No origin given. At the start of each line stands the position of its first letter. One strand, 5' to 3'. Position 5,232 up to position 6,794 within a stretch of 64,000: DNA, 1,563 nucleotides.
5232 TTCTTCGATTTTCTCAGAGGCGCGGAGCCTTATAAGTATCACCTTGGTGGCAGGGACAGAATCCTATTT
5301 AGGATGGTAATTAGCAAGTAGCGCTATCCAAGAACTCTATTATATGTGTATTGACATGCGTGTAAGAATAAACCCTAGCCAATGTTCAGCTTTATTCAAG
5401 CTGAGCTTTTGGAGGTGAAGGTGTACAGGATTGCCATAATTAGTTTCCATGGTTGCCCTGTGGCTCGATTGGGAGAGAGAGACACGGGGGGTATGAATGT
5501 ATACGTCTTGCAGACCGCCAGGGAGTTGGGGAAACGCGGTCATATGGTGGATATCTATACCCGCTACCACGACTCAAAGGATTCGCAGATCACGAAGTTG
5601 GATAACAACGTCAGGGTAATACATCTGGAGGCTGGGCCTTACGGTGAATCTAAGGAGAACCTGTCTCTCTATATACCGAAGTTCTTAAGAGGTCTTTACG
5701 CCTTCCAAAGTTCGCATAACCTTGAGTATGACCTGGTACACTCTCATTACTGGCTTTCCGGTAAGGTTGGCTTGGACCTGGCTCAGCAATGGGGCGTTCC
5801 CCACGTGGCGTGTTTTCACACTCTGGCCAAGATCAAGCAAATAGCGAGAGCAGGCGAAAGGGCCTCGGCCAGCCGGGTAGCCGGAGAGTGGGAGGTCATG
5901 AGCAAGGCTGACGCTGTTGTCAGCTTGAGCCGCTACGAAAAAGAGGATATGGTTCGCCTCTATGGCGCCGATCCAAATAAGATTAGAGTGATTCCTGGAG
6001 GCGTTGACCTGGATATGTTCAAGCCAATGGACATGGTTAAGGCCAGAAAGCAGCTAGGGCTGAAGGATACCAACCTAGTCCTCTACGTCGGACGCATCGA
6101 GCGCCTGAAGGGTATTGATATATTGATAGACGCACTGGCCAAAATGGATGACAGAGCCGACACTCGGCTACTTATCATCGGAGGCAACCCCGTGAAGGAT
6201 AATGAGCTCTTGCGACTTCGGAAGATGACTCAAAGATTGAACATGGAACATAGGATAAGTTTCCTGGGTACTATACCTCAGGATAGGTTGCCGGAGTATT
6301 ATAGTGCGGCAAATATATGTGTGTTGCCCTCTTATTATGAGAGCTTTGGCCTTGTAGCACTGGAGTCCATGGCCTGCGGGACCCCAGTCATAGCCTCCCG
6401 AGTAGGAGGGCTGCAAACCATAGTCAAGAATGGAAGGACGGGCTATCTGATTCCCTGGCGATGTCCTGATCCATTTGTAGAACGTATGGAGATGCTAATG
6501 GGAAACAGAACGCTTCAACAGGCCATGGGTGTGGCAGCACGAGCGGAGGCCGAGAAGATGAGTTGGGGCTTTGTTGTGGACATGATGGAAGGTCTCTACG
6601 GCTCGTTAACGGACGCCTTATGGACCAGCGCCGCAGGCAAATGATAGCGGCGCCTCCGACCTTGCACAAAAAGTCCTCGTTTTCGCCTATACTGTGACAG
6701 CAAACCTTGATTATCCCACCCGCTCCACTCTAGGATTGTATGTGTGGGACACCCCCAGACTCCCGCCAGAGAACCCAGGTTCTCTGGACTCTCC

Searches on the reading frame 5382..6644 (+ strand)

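Call 12: search_protein_families(library=pfam, proteins=[window:5382-6644:+], max_evalue=0.00001)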
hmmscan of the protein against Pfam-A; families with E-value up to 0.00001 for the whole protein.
window:5382-6644:+ (420 aa): 6 families
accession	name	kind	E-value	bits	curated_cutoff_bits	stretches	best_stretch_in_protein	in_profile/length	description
PF00534.26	Glycos_transf_1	-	1.1e-42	145.9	26.4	1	221-387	5-170/172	Glycosyl transferases group 1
PF13692.12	Glyco_trans_1_4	-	8.8e-37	127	27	1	231-374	2-141/142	Glycosyl transferases group 1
PF13439.12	Glyco_transf_4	-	8.3e-30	104.5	28.5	1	36-211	2-169/170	Glycosyltransferase Family 4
PF13579.12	Glyco_trans_4_4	-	1.5e-28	100.5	29.7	1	36-207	1-158/158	Glycosyl transferase 4-like domain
PF20706.3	GT4-conflict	-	2.8e-23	83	26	1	34-349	10-321/385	Family 4 Glycosyltransferase in conflict systems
PF13524.12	Glyco_trans_1_2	-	2e-06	28.3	25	1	260-390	14-129/144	Glycosyl transferase-like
